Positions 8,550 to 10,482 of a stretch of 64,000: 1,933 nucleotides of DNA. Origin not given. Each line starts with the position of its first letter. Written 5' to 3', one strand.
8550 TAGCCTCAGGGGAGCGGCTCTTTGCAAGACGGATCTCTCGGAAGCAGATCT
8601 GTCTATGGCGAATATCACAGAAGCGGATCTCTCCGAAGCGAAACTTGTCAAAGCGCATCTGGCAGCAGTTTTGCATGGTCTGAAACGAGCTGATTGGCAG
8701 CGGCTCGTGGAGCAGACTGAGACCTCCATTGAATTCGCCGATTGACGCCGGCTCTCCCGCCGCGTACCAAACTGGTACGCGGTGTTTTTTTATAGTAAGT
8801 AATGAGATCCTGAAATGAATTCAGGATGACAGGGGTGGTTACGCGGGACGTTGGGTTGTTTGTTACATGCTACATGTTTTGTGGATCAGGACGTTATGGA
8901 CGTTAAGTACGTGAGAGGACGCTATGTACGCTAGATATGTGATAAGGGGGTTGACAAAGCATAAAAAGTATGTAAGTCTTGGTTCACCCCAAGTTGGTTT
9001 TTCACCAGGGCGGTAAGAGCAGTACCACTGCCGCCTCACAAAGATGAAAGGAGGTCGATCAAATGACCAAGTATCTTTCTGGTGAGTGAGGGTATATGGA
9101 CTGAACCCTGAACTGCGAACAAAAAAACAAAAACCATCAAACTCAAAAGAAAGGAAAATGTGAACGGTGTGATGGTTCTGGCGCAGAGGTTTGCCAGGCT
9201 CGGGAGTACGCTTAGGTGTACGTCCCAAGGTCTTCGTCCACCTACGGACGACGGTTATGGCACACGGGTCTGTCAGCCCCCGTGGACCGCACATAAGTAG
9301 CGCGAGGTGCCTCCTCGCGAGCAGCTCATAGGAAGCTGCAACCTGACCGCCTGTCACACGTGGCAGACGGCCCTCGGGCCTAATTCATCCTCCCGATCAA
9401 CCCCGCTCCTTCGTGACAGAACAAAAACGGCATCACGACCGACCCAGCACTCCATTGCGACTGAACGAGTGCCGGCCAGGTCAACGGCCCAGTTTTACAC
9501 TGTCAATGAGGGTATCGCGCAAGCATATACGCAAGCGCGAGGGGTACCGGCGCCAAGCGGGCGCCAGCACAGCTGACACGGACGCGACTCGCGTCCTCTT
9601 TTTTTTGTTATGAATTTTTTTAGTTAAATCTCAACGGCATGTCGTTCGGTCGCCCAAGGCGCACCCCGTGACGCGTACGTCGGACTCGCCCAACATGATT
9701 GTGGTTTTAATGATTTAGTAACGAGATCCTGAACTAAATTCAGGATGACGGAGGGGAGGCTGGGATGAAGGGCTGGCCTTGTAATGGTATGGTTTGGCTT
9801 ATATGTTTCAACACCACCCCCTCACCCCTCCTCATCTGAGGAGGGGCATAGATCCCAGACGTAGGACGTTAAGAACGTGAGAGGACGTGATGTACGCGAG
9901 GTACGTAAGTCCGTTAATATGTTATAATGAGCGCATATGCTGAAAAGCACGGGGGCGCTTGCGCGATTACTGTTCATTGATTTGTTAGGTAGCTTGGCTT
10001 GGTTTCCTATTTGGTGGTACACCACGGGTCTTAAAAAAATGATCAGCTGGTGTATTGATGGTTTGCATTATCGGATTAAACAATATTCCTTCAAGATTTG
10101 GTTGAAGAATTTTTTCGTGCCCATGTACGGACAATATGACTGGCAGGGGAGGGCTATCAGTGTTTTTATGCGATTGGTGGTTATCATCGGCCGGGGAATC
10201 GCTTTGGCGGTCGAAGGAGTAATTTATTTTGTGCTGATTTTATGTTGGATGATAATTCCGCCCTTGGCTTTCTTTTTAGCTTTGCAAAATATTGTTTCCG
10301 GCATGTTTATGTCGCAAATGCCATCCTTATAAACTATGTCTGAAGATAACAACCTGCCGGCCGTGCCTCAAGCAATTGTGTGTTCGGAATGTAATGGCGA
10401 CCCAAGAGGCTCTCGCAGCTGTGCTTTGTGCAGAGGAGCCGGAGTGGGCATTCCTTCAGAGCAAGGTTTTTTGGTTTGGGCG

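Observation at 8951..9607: Orphan ~620-nt GC-rich, hairpin-dense transcription unit with promoter and terminator but no credible ORF (candidate large structured RNA)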

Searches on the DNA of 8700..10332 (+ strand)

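Call 5: search_rna_families(source=window, start=8700, end=9950, threshold=evalue, max_evalue=10, show_alignments=3)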
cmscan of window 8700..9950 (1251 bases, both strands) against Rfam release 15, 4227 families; matches with E-value up to 10: 7.
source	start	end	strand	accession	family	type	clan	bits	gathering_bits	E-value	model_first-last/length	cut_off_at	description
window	8999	9133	-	RF01882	TUG1_1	Gene; lncRNA;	-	27.7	80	0.4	1-145/145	no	Taurine upregulated gene 1 conserved region 1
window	9756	9834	+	RF03307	mir-1825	Gene; miRNA;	-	19.2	70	0.75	1-52/52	no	mir-1825 microRNA precursor family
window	9822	9886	+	RF01762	whalefall-1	Gene; sRNA;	-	18.2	37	0.098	1-56/56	no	Whalefall-1 RNA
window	8758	8819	+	RF02527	SSRC38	Gene; sRNA;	-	17.5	80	2.7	1-166/166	no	Streptococcus sRNA SSRC38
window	9107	9187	-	RF01934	bxd_6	Gene; lncRNA;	-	16.1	50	4.5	1-93/93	no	Bithoraxoid conserved region 6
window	8861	8888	-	RF03070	ssNA-helicase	Gene; sRNA;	-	16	41.5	6.4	1-49/49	no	ssNA-helicase RNA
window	9517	9676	-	RF02132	HOXB13-AS1_1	Gene; lncRNA;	-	12.5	60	7.6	1-136/136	no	HOXB13 antisense RNA 1 conserved region 1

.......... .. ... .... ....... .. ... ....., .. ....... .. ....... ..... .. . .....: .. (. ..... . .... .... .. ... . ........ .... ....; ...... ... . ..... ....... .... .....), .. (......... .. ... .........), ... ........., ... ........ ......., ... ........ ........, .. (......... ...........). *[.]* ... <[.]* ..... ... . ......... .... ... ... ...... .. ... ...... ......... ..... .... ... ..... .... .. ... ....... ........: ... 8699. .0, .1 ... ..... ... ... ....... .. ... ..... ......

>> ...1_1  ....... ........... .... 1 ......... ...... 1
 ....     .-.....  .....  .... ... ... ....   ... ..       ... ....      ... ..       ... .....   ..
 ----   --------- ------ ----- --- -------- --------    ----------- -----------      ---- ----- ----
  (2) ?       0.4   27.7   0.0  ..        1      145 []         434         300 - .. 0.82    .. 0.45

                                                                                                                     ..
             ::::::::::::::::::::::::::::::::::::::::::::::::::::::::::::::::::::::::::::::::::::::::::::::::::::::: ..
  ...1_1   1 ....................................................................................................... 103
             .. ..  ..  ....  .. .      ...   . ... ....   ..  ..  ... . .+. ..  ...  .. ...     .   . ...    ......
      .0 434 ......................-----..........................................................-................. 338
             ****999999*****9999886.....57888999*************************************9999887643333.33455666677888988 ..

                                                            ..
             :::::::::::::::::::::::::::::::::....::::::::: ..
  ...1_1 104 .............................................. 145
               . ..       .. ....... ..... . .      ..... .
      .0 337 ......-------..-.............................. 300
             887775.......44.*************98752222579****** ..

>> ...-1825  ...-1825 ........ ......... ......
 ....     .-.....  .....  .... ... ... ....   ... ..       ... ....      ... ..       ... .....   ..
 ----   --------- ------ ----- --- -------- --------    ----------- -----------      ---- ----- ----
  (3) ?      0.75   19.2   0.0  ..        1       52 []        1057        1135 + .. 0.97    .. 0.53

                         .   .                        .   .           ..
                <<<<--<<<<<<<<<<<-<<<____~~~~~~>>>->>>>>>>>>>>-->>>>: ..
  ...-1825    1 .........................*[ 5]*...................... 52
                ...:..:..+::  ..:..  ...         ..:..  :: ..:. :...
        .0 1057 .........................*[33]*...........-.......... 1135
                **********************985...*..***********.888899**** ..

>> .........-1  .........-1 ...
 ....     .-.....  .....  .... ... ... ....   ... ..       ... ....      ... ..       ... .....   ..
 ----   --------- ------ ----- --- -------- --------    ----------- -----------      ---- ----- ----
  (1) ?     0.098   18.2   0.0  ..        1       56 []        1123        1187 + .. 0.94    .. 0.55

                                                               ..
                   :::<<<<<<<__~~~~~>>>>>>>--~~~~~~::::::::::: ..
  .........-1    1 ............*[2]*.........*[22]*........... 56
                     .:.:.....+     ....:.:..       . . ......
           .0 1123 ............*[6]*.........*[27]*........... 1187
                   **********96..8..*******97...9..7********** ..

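Call 19: search_dna_similar(query=window:8951-9607:+, collection=phages, mode=distant, max_evalue=0.01)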
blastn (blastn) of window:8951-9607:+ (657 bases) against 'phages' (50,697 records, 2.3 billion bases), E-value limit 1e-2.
No match.

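Call 20: search_dna_similar(query=window:8951-9607:+, collection=plasmids, mode=distant, max_evalue=0.01)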
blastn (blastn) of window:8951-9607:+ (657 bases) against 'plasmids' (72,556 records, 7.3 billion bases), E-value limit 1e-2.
No match.
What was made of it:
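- Tried and rejected: Phage or plasmid origin. blastn in distant mode found no match in 50,697 phage and 72,556 plasmid records (calls 19, 20).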

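Call 56: build_rna_model(alignment_id=A4, structure=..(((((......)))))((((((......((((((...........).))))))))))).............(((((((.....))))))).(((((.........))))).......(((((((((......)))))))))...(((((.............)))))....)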
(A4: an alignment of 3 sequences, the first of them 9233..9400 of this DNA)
Model R1 built from alignment A4 (3 sequences, 173 columns); structure: as given.
model positions 168; base pairs 43; branch points 5; effective number of sequences 0.88; information 0.591 bits per position. Calibrated on 0.2 Mb of random sequence (short: E-values are rough).
structure used (alignment columns):
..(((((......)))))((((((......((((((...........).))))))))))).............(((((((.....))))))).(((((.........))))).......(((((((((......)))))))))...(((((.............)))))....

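Call 57: search_with_rna_model(model_id=R1, sources=[window, L005, L006, L007, L008, L009, L010, L011, L012, L013, L014, L015, L016, L017, L018, L019, L020, L021, L022, L023, L024, L025, L026, L027, L028, L029, L030, L031, L032, L033, L034, L035, L036, L037, L038, L039, L040, L041, L042, L043, L044, L045, L046, L047, L048, L049, L050, L051, L052, L053, L054, L055, L056, L057, L058, L059, L060, L061, L062, L063, L064, L065, L066, L067, L068, L069, L070, L071, L072, L073, L111, L112, L113, L114, L115], max_evalue=10, make_alignment=true, show_alignments=4)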
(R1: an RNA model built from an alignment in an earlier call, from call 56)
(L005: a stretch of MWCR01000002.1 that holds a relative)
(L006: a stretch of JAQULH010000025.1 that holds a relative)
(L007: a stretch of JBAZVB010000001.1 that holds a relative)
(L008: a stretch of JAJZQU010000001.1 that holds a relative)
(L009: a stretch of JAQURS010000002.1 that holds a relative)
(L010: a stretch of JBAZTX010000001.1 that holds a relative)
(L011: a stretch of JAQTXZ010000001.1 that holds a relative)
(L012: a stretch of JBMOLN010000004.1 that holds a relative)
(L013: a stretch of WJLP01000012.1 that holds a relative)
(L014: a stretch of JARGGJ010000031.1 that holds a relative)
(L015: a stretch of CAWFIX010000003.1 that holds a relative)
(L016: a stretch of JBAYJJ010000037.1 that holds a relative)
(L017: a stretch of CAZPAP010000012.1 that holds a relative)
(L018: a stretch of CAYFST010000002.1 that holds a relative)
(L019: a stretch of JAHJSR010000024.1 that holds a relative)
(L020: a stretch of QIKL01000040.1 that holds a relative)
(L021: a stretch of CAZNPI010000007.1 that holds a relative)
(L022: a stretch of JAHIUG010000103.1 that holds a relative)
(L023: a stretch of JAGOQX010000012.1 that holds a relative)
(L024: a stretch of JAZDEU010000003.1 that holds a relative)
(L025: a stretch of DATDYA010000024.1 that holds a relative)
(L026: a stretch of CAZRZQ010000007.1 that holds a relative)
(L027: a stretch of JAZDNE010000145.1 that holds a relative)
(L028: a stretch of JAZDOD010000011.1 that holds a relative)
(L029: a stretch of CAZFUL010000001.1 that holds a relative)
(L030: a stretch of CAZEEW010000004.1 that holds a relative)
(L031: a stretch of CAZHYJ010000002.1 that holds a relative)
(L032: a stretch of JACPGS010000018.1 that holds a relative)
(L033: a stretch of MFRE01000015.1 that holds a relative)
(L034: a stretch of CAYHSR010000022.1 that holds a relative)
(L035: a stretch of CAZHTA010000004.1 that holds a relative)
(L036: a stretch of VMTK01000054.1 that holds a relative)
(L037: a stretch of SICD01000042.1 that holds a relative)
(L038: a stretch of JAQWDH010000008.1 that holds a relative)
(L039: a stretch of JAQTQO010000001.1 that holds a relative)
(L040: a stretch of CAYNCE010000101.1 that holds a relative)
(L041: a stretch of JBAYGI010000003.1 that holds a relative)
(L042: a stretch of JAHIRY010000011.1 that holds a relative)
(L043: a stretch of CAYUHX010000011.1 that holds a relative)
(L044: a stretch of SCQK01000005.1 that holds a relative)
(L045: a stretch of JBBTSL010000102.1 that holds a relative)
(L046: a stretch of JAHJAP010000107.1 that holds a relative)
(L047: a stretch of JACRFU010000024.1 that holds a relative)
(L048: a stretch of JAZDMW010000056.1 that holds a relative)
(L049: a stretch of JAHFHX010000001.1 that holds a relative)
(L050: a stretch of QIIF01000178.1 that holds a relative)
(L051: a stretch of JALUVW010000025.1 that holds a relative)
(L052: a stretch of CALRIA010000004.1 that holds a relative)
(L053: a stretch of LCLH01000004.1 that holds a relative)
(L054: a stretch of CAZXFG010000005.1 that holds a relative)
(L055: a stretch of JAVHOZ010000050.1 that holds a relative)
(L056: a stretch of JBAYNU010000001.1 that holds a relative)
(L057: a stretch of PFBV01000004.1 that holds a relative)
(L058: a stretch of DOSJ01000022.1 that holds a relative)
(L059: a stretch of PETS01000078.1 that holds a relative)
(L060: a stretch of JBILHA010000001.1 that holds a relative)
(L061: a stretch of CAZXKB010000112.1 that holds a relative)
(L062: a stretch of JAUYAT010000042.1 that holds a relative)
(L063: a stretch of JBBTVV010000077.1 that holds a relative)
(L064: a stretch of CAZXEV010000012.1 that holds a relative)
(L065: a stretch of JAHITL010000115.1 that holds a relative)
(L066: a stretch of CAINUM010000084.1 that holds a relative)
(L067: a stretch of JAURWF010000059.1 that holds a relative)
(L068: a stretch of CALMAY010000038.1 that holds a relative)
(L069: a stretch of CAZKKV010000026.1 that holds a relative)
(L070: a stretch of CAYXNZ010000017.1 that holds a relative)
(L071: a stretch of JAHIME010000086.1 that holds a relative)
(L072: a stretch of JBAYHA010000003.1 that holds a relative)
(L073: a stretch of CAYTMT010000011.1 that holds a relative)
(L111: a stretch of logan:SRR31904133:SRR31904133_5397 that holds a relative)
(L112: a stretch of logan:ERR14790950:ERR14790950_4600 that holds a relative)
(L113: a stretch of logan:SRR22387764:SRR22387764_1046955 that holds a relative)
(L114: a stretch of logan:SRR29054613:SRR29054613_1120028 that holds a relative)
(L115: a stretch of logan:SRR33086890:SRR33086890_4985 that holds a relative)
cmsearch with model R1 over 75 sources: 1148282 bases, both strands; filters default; matches with E-value up to 10: 6.
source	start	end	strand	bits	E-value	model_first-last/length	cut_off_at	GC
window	9233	9400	+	204.2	1.2e-60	1-168/168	no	0.62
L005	9276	9444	+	203.5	1.9e-60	1-168/168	no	0.62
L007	9598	9763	+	166.6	4.8e-49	1-168/168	no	0.57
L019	9579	9750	+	49.9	5.8e-13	1-168/168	no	0.55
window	9196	9368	-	10.8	0.69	1-168/168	no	0.62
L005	9345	9363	-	10.6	0.82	69-87/168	no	0.79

Alignment A5: 6 matches aligned to the model, 242 columns, each read 5' to 3' on its own strand. Consensus structure (alignment columns), stored with it:
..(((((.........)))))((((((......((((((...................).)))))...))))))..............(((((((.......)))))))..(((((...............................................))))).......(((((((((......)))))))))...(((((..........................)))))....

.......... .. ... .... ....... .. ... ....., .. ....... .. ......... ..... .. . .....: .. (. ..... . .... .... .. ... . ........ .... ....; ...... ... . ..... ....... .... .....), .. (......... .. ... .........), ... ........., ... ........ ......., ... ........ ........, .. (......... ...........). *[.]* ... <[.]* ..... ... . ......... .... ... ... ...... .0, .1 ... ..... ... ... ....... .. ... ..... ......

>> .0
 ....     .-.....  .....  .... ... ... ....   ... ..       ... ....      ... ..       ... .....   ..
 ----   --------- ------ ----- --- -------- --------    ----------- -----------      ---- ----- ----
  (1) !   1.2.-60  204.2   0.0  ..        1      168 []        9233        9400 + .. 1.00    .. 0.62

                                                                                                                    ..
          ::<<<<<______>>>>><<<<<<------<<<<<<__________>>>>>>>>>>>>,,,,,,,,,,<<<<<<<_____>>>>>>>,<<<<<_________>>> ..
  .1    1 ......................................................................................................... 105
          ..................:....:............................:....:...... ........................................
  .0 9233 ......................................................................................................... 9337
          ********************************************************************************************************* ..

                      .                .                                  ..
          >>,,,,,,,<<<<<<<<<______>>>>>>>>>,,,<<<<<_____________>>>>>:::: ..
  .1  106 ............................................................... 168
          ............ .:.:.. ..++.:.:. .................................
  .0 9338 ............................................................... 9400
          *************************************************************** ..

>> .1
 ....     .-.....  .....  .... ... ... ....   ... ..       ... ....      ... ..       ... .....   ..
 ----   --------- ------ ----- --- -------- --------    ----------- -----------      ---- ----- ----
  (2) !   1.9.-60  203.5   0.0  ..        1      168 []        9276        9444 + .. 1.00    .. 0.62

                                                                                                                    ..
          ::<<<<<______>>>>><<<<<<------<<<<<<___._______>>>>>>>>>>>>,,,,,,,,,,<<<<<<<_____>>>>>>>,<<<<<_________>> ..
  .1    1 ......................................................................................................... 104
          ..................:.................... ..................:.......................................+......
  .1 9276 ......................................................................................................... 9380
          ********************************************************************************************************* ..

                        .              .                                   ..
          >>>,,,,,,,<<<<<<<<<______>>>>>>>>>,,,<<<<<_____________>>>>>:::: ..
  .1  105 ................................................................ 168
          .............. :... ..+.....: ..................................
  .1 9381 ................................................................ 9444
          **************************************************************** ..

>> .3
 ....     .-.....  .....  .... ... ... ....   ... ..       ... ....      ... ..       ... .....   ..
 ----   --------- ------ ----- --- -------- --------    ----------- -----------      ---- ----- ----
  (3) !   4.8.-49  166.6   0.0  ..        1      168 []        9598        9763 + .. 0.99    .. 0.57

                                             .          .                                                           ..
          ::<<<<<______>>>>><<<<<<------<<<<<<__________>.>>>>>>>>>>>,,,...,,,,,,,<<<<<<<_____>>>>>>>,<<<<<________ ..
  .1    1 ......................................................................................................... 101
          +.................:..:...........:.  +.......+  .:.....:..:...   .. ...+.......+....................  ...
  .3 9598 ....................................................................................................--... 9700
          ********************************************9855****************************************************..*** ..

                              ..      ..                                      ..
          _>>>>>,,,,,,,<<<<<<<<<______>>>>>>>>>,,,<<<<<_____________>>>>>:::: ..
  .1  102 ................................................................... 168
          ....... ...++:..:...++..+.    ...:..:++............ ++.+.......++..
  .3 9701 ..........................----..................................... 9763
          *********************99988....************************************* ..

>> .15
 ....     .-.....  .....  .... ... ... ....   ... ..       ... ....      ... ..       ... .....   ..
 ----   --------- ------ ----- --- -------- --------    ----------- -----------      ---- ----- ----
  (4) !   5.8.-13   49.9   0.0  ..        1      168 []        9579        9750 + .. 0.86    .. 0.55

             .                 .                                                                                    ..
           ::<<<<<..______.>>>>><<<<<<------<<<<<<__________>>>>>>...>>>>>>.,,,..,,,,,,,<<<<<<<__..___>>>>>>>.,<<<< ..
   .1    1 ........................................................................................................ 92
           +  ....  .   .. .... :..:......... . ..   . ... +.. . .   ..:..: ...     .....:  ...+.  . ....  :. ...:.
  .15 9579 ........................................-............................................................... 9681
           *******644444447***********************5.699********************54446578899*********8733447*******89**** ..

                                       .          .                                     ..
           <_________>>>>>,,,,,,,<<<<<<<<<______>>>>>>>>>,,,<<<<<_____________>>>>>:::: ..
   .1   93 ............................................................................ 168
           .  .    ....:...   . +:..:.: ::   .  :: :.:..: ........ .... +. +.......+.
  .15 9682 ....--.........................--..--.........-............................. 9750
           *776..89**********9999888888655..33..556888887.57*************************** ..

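Call 58: search_with_rna_model(model_id=R1, sources=[window, L005, L007, L019], max_evalue=0.00001, make_alignment=true)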
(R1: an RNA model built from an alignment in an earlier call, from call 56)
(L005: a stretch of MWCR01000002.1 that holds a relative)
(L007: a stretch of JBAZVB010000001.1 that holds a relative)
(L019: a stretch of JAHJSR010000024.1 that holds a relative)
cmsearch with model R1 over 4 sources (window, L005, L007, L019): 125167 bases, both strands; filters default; matches with E-value up to 0.00001: 4.
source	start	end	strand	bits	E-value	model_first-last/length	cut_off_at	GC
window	9233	9400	+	204.2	1.3e-61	1-168/168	no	0.62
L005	9276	9444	+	203.5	2.1e-61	1-168/168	no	0.62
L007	9598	9763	+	166.6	5.2e-50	1-168/168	no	0.57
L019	9579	9750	+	49.9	6.3e-14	1-168/168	no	0.55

Alignment A6: 4 matches aligned to the model, 183 columns, each read 5' to 3' on its own strand. Consensus structure (alignment columns), stored with it:
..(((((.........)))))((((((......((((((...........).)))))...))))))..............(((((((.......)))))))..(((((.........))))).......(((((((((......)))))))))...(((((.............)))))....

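Call 72: search_rna_families(source=L019, start=9380, end=9970, threshold=evalue, max_evalue=10)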
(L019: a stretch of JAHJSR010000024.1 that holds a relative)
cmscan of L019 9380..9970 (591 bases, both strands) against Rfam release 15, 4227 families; matches with E-value up to 10: 3.
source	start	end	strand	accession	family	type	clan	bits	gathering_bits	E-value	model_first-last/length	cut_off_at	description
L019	9922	9941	-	RF02066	STnc320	Gene; sRNA;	-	17.9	50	1.1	24-43/55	no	Salmonella enterica sRNA STnc320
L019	9634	9691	-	RF00026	U6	Gene; snRNA; splicing;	CL00009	14.3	44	0.94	1-105/105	no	U6 spliceosomal RNA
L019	9725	9825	-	RF01630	ceN40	Gene; snRNA; snoRNA; CD-box;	-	11.8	35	6.2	1-123/123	no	Nematode snoRNA ceN40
